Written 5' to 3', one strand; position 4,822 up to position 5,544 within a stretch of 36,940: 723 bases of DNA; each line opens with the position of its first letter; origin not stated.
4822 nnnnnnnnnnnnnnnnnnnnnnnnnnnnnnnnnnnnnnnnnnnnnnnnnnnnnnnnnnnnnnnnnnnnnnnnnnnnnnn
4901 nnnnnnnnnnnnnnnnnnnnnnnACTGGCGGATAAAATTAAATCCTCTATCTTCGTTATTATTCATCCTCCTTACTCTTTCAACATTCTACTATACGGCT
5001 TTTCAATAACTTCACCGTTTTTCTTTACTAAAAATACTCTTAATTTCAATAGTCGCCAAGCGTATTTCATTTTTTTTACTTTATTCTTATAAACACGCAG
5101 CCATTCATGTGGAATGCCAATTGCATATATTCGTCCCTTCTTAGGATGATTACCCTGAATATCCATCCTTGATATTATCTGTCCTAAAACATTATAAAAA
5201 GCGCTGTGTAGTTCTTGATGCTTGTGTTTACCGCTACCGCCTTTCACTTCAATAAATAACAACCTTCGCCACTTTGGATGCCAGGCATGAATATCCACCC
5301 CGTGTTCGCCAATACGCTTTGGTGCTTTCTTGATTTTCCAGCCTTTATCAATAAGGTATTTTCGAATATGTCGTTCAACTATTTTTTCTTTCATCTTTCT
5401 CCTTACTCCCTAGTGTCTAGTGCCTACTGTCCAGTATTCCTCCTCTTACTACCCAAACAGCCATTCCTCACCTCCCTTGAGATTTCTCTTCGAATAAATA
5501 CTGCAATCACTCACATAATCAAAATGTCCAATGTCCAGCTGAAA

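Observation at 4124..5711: PD-(D/E)xK nuclease + HEPN two-gene cassette bracketed by 137-bp direct repeats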

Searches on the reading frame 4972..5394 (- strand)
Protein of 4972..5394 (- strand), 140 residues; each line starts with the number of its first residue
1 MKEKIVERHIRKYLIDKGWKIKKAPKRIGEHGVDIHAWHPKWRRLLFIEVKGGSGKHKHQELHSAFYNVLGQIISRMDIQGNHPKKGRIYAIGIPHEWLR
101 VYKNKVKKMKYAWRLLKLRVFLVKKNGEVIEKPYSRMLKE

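Call 7: search_protein_families(library=pfam, proteins=[window:4972-5394:-], max_evalue=1)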
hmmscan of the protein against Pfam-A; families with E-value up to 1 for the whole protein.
window:4972-5394:- (140 aa): 7 families
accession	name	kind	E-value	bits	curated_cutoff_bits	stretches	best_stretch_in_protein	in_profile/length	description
PF02021.23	UPF0102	-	0.0021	18.8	23.6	1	7-57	2-46/80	Uncharacterised protein family UPF0102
PF13797.11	Post_transc_reg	-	0.017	15.3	25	1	4-37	26-58/83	Post-transcriptional regulator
PF08814.16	XisH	-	0.073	13.7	25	1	5-110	6-115/134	XisH protein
PF13020.12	NOV_C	-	0.08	13.5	22.1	1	3-56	2-53/91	Protein NO VEIN, C-terminal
PF01870.24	Hjc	-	0.088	13.2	21.1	1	6-55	2-51/93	Archaeal holliday junction resolvase (hjc)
PF04471.18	Mrr_cat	-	0.11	13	21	1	3-63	6-67/115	Restriction endonuclease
PF24533.1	Tri-helical_Ada2b_C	-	0.16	12.3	27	1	4-19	37-52/55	Ada2b-like, C-terminal tri-helical domain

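Call 10: search_protein_families(library=padloc, proteins=[window:4972-5394:-], max_evalue=1)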
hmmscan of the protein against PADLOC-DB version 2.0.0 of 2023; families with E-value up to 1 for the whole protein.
window:4972-5394:- (140 aa): 1 family
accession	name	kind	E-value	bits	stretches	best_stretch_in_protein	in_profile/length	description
PDLC03966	TmtA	-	0.00014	17.7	1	3-60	1533-1588/1655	-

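Call 11: find_homologous_proteins(query=window:4972-5394:-)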
Query window:4972-5394:- (140 aa): 58 proteins with E <= 0.001 among 66 candidates.
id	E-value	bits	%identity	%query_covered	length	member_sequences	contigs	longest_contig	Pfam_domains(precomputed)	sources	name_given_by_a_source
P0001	3.5e-77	276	87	99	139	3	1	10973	-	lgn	-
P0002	5.4e-76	272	86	99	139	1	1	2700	-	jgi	jgi:hypothetical protein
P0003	3.7e-74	266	83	99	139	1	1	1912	-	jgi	jgi:hypothetical protein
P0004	1.4e-73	264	86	99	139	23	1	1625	-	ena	-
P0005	2.5e-73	263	83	99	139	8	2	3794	-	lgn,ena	-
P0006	8.8e-72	258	81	99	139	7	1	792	-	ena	-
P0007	1.6e-71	257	81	99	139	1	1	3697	-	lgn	-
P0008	9.0e-71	255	80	99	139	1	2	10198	-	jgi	-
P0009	1.3e-70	254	81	99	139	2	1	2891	-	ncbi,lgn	-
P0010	4.0e-70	253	78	99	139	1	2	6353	-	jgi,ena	-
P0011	4.0e-70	253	78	99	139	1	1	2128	-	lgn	-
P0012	1.3e-69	251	80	99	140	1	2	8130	-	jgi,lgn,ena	-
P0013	4.3e-69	249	80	99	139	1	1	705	-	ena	-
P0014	8.4e-69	249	77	99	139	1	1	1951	-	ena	-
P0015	1.5e-67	244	76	99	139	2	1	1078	-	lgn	-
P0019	7.7e-59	216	70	99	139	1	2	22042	-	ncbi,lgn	-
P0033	1.7e-49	186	59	100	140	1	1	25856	-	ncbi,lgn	-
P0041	1.5e-47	180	60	100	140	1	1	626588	-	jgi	-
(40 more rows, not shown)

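Call 28: find_encoding_contigs(protein=P0001, flank=5000, max_places=3)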
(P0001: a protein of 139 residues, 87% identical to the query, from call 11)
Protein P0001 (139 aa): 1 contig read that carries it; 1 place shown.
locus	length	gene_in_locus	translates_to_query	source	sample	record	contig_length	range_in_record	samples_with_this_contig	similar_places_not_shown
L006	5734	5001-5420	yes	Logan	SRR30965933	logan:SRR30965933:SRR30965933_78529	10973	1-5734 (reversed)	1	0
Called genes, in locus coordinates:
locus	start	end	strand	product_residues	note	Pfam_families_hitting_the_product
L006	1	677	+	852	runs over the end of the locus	PF04851:ResIII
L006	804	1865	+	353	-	PF01582:TIR, PF13676:TIR_2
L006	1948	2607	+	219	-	-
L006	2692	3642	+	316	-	-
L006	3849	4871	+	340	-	-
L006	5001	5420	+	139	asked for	-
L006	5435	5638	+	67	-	-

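Call 29: find_encoding_contigs(protein=P0008, flank=5000, max_places=3)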
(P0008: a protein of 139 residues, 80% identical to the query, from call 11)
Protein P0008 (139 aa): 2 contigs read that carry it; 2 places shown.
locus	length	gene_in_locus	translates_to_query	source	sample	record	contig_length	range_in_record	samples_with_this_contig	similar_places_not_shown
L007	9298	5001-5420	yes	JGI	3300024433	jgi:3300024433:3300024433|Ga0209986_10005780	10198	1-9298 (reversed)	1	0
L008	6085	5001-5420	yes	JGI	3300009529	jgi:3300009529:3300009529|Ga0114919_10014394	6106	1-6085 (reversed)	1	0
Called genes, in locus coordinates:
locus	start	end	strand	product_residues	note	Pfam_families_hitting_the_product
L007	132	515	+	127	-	PF05973:Gp49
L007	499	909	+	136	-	PF13744:HTH_37 (weak), PF01381:HTH_3 (weak), PF13443:HTH_26 (weak), PF13560:HTH_31 (weak)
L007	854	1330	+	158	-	PF02556:SecB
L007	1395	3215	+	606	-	PF02463:SMC_N, PF13175:AAA_15, PF13304:AAA_21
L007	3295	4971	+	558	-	-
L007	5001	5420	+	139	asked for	-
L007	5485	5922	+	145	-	-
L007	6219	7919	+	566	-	PF03235:GmrSD_N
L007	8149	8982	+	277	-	-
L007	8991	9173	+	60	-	-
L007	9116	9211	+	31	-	-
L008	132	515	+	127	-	PF05973:Gp49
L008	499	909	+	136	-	PF13744:HTH_37 (weak), PF01381:HTH_3 (weak), PF13443:HTH_26 (weak), PF13560:HTH_31 (weak)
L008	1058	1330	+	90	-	PF02556:SecB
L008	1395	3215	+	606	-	PF02463:SMC_N, PF13175:AAA_15, PF13304:AAA_21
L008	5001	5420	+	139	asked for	-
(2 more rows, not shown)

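Call 30: find_encoding_contigs(protein=P0019, flank=5000, max_places=3)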
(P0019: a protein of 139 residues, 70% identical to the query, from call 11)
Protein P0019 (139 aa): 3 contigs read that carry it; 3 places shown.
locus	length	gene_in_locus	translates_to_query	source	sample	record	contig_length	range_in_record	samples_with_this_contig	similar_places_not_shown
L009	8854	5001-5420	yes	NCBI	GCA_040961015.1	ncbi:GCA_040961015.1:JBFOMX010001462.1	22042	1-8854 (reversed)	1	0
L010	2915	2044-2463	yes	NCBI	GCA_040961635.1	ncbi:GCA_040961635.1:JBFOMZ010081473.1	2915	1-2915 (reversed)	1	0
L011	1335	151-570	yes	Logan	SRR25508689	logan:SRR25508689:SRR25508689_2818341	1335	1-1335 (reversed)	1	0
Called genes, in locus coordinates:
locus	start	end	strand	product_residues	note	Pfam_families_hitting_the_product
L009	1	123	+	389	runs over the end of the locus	-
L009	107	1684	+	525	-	PF07669:Eco57I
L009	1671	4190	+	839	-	PF10544:T5orf172, PF13455:MUG113, PF04851:ResIII (weak)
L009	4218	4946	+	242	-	PF18755:RAMA (weak)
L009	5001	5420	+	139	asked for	-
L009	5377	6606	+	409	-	-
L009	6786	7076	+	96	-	-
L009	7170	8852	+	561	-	?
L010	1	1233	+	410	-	?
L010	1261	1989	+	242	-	PF18755:RAMA (weak)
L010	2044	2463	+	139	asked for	-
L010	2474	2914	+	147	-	?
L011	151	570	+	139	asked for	-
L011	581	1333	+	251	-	?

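Call 31: search_protein_families(library=pfam, proteins=[L006:5435-5638:+, L007:5485-5922:+, L009:5377-6606:+, L010:2474-2914:+, L011:581-1333:+, L007:3295-4971:+, L006:3849-4871:+, L009:4218-4946:+], max_evalue=0.1)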
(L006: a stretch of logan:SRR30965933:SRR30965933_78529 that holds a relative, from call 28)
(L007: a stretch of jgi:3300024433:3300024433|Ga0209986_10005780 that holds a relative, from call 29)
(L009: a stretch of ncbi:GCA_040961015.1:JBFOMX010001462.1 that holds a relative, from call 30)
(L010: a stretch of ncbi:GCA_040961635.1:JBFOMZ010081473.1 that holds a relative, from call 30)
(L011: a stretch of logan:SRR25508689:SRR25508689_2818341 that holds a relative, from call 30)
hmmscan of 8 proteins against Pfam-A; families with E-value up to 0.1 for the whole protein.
L006:5435-5638:+ (67 aa): 1 family
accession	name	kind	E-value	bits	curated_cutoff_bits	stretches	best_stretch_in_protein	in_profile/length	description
PF19293.4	CdaA_N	-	0.049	14.2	23.8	1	7-48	3-42/81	CdaA N-terminal transmembrane domain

L007:5485-5922:+ (145 aa): 0 families

L009:5377-6606:+ (409 aa): 0 families

L010:2474-2914:+ (147 aa): 1 family
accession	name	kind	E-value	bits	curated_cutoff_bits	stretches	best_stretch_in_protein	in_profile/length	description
PF14281.12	PDDEXK_4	-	0.066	13.6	22.3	1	50-126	62-137/183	PD-(D/E)XK nuclease superfamily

L011:581-1333:+ (251 aa): 0 families

L007:3295-4971:+ (558 aa): 1 family
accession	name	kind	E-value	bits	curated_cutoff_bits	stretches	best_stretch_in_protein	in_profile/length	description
PF02518.31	HATPase_c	-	0.00058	20.7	26.4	1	38-101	9-80/111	Histidine kinase-, DNA gyrase B-, and HSP90-like ATPase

L006:3849-4871:+ (340 aa): 0 families

L009:4218-4946:+ (242 aa): 4 families
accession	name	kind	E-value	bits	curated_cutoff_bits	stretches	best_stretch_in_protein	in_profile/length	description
PF18755.6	RAMA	-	7.8e-07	29.4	35.2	1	167-241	38-99/107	Restriction Enzyme Adenine Methylase Associated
PF14267.11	DUF4357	-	6.1e-05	23.3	38.4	1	202-226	24-48/54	Domain of unknown function (DUF4357)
PF01541.30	GIY-YIG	-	7.9e-05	23.3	22.6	1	36-70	2-37/78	GIY-YIG catalytic domain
PF20815.3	GIY_YIG_2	-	0.048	14.1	22.4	0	43-69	29-57/153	GIY-YIG catalytic domain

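Call 32: predict_structure(alignment_id=A3)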
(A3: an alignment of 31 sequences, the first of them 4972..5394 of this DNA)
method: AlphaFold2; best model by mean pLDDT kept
length: 140 residues; sequences in the alignment: 31
mean_pLDDT: 90.1   pTM: 0.85
mean pLDDT of the five models: 90.1, 89.6, 88.3, 88.1, 87.7
residues with pLDDT >= 90: 97; 70-90: 40; 50-70: 3; < 50: 0
segments of 3 or more residues with pLDDT < 50: none
pLDDT, mean of each block of 10 residues (from residue 1): 94 96 77 88 93 84 91 85 86 96 94 93 97 89
secondary structure, 60 per line:
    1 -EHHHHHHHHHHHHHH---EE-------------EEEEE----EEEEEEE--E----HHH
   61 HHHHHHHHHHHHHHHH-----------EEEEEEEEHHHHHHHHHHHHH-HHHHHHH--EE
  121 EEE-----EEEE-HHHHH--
elements in order: H3-16 E35-39 E44-50 H58-76 E88-95 H96-108 H110-116 E119-123 E129-132 H134-138
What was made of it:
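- On PD-(D/E)xK nuclease superfamily: The AF2 model has pLDDT 90.1 and pTM 0.85 (call 32).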

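Call 36: fold_search(model_id=the predicted structure, library=pdb)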
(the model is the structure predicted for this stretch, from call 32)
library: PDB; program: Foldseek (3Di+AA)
matches with E <= 10: 535; with E <= 0.001: 2
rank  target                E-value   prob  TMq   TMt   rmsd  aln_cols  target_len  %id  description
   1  2okf_A                8.8e-06  1.00  0.53  0.56   5.3       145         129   13  CRYSTAL STRUCTURE OF A FDXN ELEMENT EXCISION CONTROLLING FACTOR PROTEIN (AVA_3312) FROM ANABAENA VARIABILIS AT 1.60 A  (released 2007-01-30)
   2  2inb                  2.0e-05  1.00  0.52  0.56   5.0       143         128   14  Crystal structure of an XisH family protein (ZP_00107633.1) from Nostoc punctiforme PCC 73102 at 1.60 A resolution (released 2006-10-24)
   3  3fov                  2.8e-03  1.00  0.39  0.51   7.9       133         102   13  Crystal structure of protein RPA0323 of unknown function from Rhodopseudomonas palustris (released 2009-01-13)
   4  3c0u_B                3.8e-03  0.98  0.41  0.34   9.3       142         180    6  Crystal structure of E.coli yaeQ protein (released 2008-01-29)
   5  5gke_A                5.0e-03  0.96  0.31  0.21   6.7       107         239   15  Structure of EndoMS-dsDNA1 complex (released 2016-11-02)
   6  2zyz_C                5.7e-03  0.97  0.31  0.42   8.7       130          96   13  Pyrobaculum aerophilum splicing endonuclease (released 2009-06-23)
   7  2vld_B                6.9e-03  0.93  0.33  0.24   5.7       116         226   13  crystal structure of a repair endonuclease from Pyrococcus abyssi (released 2009-05-19)
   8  2zyz_A                8.3e-03  0.93  0.30  0.42   8.9       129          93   13  Pyrobaculum aerophilum splicing endonuclease (released 2009-06-23)
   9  2vld_A                8.3e-03  0.92  0.33  0.23   5.7       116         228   13  crystal structure of a repair endonuclease from Pyrococcus abyssi (released 2009-05-19)
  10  4dav_A                8.3e-03  0.63  0.31  0.22   9.1       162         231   15  The structure of Pyrococcus Furiosus SfsA in complex with DNA (released 2014-10-01)
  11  5trc_A                9.5e-03  0.93  0.41  0.17   7.1       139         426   10  Crystal structure of phosphorylated AC3-AC5 domains of yeast acetyl-CoA carboxylase (released 2016-12-07)
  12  9qcc_M                1.3e-02  0.87  0.35  0.14  10.9       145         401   16  Activated XauSPARDA filament assembly with bound dsDNA substrate (released 2025-12-17)
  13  8q3k_E                1.5e-02  0.96  0.45  0.34   5.6       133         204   10  The open state of the ASFV apo-RNA polymerase (released 2024-02-14)
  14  2eo0_B                1.7e-02  0.91  0.31  0.34   7.9       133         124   16  Crystal Structure of Holliday Junction Resolvase ST1444 (released 2007-10-02)
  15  9bgk_F                2.1e-02  0.95  0.37  0.06   5.5        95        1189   12  Structure of V.cholera DdmDE (2D:1E) in complex with DNA (released 2024-10-23)
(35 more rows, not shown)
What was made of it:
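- On PD-(D/E)xK nuclease superfamily: Most of the top Foldseek PDB matches are PD-(D/E)xK-fold proteins: XisH, YaeQ, NucS/EndoMS, tRNA-splicing endonuclease and Hjc (call 36).
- Closest known: XisH family. Same: It is the best structural match: Foldseek E 9e-6 and 2e-5, TM about 0.53-0.56, over the full ~130-140 residues (call 36).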

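Call 68: search_protein_families(library=ncbifam, proteins=[window:4972-5394:-, P0213], max_evalue=1)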
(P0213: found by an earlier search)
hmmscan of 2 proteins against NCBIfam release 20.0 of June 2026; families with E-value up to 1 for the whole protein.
window:4972-5394:- (140 aa): 2 families
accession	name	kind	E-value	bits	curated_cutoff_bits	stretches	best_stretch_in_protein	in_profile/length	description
NF011270.0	PRK14677.1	equivalog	0.00099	19.4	124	1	3-59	4-58/108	hypothetical protein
NF052577.1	ThSTportTsuASprch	equivalog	0.033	13.6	400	1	45-117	173-244/330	thiosulfate transporter TsuA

P0213 (314 aa): 3 families
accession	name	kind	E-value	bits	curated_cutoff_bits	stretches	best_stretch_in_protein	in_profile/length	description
NF008673.0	PRK11678.1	equivalog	0.0078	15.1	331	1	43-127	282-366/450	molecular chaperone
NF001824.0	PRK00558.1-5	equivalog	0.016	13.6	451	1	49-104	190-245/652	excinuclease ABC subunit UvrC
TIGR00233.1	trpS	equivalog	0.099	11.9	176.75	1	40-81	263-304/328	tryptophan--tRNA ligase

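Call 74: find_related_loci(query=A3, collection=viral_contigs, flank=4000)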
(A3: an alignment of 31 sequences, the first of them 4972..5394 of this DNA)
Query A3 (140 aa) in viral_contigs; peptide patterns used: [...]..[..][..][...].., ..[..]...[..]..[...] (x = any residue, [..] = any of these).
49 stretches matched a pattern, but none encodes a relative of the query by tblastn (E <= 1e-3).

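Call 76: find_encoding_contigs(protein=P0041, flank=5000, max_places=2)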
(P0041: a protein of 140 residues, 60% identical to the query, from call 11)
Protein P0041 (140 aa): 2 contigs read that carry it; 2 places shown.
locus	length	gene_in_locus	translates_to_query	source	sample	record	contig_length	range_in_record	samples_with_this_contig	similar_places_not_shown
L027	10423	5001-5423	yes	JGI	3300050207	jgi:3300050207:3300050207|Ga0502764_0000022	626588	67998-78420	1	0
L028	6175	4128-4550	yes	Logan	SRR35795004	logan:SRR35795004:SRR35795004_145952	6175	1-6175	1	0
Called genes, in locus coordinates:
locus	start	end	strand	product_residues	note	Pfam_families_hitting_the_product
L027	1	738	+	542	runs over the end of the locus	PF01590:GAF, PF13185:GAF_2, PF00158:Sigma54_activat, PF14532:Sigma54_activ_2, PF07728:AAA_5 (weak), PF25601:AAA_lid_14, PF02954:HTH_8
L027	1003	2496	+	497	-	PF03951:Gln-synt_N, PF00120:Gln-synt_C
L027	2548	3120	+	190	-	PF06414:Zeta_toxin, PF13671:AAA_33 (faint)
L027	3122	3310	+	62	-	-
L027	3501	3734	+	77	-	PF09360:zf-CDGSH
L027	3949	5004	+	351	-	-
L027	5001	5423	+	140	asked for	-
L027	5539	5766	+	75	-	PF13560:HTH_31, PF12844:HTH_19, PF01381:HTH_3, PF13443:HTH_26 (weak)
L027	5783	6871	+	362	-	PF12102:MrcB_N, PF13391:HNH_2 (weak)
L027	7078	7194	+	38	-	-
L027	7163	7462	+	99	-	PF04365:BrnT_toxin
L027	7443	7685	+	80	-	-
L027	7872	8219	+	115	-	-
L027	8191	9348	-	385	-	PF02684:LpxB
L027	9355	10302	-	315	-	PF01408:GFO_IDH_MocA, PF22725:GFO_IDH_MocA_C3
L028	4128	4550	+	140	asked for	-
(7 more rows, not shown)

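Call 77: find_encoding_contigs(protein=P0033, flank=5000, max_places=2)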
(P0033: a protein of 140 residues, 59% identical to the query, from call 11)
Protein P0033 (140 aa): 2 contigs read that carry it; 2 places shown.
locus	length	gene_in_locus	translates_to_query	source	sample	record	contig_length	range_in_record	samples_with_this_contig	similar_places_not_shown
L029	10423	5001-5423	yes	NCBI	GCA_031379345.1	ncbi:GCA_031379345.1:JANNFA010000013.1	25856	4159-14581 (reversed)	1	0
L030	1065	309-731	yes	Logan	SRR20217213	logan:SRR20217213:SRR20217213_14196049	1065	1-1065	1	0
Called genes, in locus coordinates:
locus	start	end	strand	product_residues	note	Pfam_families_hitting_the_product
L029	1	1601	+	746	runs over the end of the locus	PF00270:DEAD, PF04851:ResIII (weak), PF00271:Helicase_C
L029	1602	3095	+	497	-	PF11074:DUF2779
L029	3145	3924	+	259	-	-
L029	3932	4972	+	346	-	PF28530:DUF8426 (faint), PF04471:Mrr_cat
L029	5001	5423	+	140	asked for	-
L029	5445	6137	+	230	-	-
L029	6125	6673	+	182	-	PF10107:Endonuc_Holl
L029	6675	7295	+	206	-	PF10107:Endonuc_Holl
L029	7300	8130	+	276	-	PF05708:Peptidase_C92 (faint)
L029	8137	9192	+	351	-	-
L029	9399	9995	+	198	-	-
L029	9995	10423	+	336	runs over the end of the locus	-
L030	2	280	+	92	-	?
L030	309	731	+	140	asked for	-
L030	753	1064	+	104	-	?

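Call 87: search_protein_families(library=pfam, proteins=[L027:3949-5004:+, L029:5445-6137:+, L014:4487-5320:+, L012:8584-9237:+], max_evalue=0.001)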
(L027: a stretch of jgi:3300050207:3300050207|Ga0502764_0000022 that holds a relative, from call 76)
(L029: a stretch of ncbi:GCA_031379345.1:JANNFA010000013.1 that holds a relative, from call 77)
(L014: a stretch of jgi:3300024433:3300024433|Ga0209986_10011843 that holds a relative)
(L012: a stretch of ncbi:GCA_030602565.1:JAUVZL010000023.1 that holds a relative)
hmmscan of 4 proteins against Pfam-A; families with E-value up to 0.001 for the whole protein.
L027:3949-5004:+ (351 aa): 0 families

L029:5445-6137:+ (230 aa): 0 families

L014:4487-5320:+ (277 aa): 0 families

L012:8584-9237:+ (217 aa): 0 families

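Call 96: search_dna_similar(query=window:4972-5394:-, collection=plasmids, mode=protein, max_evalue=0.001, max_rows=15)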
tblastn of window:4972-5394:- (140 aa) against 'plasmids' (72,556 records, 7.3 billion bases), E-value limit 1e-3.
No match.
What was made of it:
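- Tried and rejected: The 140-aa family in viral contigs and plasmids: none (calls 74, 96).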
